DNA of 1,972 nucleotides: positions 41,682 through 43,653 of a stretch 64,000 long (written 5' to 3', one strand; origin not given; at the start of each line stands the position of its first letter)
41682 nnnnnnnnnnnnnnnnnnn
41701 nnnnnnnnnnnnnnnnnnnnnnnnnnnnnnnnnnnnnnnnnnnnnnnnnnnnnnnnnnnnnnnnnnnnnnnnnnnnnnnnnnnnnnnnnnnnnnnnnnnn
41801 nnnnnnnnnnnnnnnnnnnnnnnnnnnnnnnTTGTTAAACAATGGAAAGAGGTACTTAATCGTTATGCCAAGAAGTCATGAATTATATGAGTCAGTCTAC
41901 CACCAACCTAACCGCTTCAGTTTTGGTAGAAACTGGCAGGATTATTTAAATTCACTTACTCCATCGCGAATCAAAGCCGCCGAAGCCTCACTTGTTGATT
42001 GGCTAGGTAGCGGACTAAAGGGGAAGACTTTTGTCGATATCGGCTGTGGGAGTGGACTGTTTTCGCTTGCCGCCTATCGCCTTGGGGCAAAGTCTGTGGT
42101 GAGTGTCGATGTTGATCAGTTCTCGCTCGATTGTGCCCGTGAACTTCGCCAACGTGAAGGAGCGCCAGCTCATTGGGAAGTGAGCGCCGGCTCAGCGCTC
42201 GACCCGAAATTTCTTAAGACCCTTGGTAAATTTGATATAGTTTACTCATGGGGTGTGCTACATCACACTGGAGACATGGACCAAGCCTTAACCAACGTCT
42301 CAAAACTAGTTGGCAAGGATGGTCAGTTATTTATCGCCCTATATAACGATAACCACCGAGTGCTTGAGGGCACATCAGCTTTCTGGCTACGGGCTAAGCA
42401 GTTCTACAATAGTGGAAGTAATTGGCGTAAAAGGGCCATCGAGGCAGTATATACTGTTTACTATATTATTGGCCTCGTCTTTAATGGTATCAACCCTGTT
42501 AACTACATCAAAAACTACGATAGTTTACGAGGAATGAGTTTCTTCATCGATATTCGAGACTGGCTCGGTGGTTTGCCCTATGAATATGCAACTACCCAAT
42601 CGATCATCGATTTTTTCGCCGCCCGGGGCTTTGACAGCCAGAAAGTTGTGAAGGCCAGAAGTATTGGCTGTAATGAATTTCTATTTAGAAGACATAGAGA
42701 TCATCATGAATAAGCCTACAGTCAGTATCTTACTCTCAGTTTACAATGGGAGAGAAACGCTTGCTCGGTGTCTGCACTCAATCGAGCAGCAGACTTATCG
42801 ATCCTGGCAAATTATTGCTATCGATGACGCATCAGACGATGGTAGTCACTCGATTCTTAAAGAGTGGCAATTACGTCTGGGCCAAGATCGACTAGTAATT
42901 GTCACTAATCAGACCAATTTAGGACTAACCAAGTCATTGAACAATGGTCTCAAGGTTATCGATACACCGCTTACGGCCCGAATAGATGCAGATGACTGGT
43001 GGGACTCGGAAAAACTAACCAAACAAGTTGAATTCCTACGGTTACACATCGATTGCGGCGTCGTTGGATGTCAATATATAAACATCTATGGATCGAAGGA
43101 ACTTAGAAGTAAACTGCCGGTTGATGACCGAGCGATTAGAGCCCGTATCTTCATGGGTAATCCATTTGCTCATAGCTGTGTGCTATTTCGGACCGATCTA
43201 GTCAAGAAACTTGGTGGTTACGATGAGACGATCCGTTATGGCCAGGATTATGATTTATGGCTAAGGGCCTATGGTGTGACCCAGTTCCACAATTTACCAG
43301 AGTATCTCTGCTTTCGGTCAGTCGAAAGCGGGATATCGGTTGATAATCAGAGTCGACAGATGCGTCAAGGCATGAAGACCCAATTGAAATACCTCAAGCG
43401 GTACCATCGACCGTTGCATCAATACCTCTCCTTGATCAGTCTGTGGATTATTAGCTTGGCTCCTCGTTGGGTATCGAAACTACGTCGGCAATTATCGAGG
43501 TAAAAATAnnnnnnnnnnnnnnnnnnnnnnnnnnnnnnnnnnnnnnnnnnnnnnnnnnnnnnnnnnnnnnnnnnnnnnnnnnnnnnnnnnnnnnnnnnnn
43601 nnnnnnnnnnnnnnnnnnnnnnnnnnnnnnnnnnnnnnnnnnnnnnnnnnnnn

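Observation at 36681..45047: Components of a polyprenyl-phosphate-sugar-dependent extracytoplasmic glycosylation system (GtrA/GtrB/GT-C triad), including a GT-C-GtrA fusion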

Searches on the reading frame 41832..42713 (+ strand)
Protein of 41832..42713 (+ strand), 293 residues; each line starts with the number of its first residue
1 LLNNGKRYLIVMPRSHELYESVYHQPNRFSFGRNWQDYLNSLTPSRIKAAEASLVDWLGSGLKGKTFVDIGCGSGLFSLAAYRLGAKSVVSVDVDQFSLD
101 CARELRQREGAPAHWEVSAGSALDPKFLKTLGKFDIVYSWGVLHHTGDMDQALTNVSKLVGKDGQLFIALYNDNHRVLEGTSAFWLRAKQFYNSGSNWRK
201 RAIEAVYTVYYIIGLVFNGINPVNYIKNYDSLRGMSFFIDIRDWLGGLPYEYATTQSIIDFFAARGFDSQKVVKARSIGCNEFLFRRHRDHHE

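Call 5: search_protein_families(library=pfam, proteins=[window:41832-42713:+], max_evalue=0.01)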
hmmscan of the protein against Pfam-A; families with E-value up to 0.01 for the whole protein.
window:41832-42713:+ (293 aa): 12 families
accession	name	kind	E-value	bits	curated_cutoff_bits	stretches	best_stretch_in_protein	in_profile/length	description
PF13847.12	Methyltransf_31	-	4e-14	53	27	1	63-173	3-114/145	Methyltransferase domain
PF08242.18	Methyltransf_12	-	1.3e-13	52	30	1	68-166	1-98/98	Methyltransferase domain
PF08241.18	Methyltransf_11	-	1.4e-13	51.7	21.2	1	68-168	1-95/95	Methyltransferase domain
PF13489.12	Methyltransf_23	-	5e-13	49.5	27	1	61-185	20-133/164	Methyltransferase domain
PF13649.12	Methyltransf_25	-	1e-12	49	27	1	68-164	2-97/97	Methyltransferase domain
PF06325.19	PrmA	-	1.7e-11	44.6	22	1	63-119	161-217/296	Ribosomal protein L11 methyltransferase (PrmA)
PF08003.17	Methyltransf_9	-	1.5e-08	34.5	23.8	1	60-168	112-217/315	Protein of unknown function (DUF1698)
PF05175.20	MTS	-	4.8e-05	23.5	23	1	54-125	23-93/170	Methyltransferase small domain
PF01728.25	FtsJ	-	0.0001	22.7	24.1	1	63-139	21-97/181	FtsJ-like methyltransferase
PF01209.24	Ubie_methyltran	-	0.0014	18.4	20.1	1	55-168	39-151/233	ubiE/COQ5 methyltransferase family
PF03602.21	Cons_hypoth95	-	0.0026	17.9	24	1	52-139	30-119/182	Conserved hypothetical protein 95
PF02353.26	CMAS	-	0.0065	16.3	27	1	63-170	62-166/273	Mycolic acid cyclopropane synthetase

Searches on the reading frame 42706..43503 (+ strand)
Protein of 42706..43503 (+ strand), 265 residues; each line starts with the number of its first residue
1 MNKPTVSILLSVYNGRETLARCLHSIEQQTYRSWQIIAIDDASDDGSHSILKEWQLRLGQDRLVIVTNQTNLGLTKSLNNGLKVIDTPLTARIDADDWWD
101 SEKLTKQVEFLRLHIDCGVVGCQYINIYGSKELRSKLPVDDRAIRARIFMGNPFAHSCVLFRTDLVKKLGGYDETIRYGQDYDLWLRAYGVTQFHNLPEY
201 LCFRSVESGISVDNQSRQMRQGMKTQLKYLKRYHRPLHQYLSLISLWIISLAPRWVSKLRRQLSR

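Call 5: search_protein_families(library=pfam, proteins=[window:42706-43503:+], max_evalue=0.01)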
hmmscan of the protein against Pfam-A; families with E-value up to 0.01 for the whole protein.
window:42706-43503:+ (265 aa): 4 families
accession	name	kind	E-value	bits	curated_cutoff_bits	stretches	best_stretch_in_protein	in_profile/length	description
PF00535.33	Glycos_transf_2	-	5.5e-26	91.9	23.3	1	7-167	1-165/168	Glycosyl transferase family 2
PF13641.12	Glyco_tranf_2_3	-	7.4e-11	42.9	27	1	6-188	3-194/230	Glycosyltransferase like family 2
PF10111.15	Glyco_tranf_2_2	-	3.9e-08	33.6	27.3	1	8-204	2-216/276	Glycosyltransferase like family 2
PF13632.12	Glyco_trans_2_3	-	0.00087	19.6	27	1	93-247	5-167/198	Glycosyl transferase family group 2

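Call 16: search_protein_families(library=ncbifam, proteins=[window:42706-43503:+], max_evalue=0.01)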
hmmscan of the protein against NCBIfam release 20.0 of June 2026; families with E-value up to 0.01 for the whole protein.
window:42706-43503:+ (265 aa): 20 families
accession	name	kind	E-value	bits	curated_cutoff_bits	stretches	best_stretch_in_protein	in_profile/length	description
NF053739.1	GlytfEpsEBac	equivalog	2.4e-34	118.5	450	1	4-256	1-254/265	glycosyltransferase EpsE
NF047683.1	TeichurnBiosyTuaG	equivalog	2e-20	73.5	400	1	2-114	4-114/252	teichuronic acid biosynthesis protein TuaG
NF007482.0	PRK10073.1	equivalog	1.6e-16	60.2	423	1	3-123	5-121/334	glycosyltransferase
TIGR03937.1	PgaC_IcaA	equivalog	1.6e-14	53.7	422.3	1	3-120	44-159/407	poly-beta-1,6-N-acetyl-D-glucosamine synthase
NF007453.0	PRK10018.1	equivalog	2.7e-11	43.6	382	1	2-188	4-189/280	colanic acid biosynthesis glycosyltransferase WcaA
TIGR04017.1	WcaA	equivalog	6e-11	42.5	495.75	1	2-188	3-188/279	colanic acid biosynthesis glycosyltransferase WcaA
TIGR03111.1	glyc2_xrt_Gpos1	hypoth_equivalog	3.3e-10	39.3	363.95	1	3-109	48-154/439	TIGR03111 family XrtG-associated glycosyltransferase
TIGR03965.1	mycofact_glyco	equivalog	1.2e-09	37.6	280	1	3-188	73-263/467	mycofactocin biosynthesis glycosyltransferase MftF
NF038302.1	EPS_HpsE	equivalog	3.3e-09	36.1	300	1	6-125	3-125/307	hormogonium polysaccharide biosynthesis glycosyltransferase HpsE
NF050050.1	ProtGlycPglI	equivalog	5.2e-09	35.9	500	1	3-195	1-192/306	GalNAc(5)-diNAcBac-PP-undecaprenol beta-1,3-glucosyltransferase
TIGR04283.1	glyco_like_mftF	equivalog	6.9e-09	35.6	182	1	6-199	1-180/221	TIGR04283 family arsenosugar biosynthesis glycosyltransferase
NF041875.1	EPS_EpsD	equivalog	7.5e-09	35.4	370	1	6-102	1-95/325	exopolysaccharide biosynthesis glycosyltransferase EpsD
NF041394.1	GtaseAglG_Halo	equivalog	8.7e-09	35.1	440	1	6-109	3-105/304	glucosyl-dolichyl phosphate glucuronosyltransferase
NF007986.1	PRK10714.1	equivalog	3.9e-06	26.1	529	1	5-114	7-118/316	undecaprenyl-phosphate 4-deoxy-4-formamido-L-arabinose transferase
TIGR04440.1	glyco_TIGR04440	domain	4.7e-06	26.5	70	1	6-128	2-123/215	TIGR00180 family glycosyltransferase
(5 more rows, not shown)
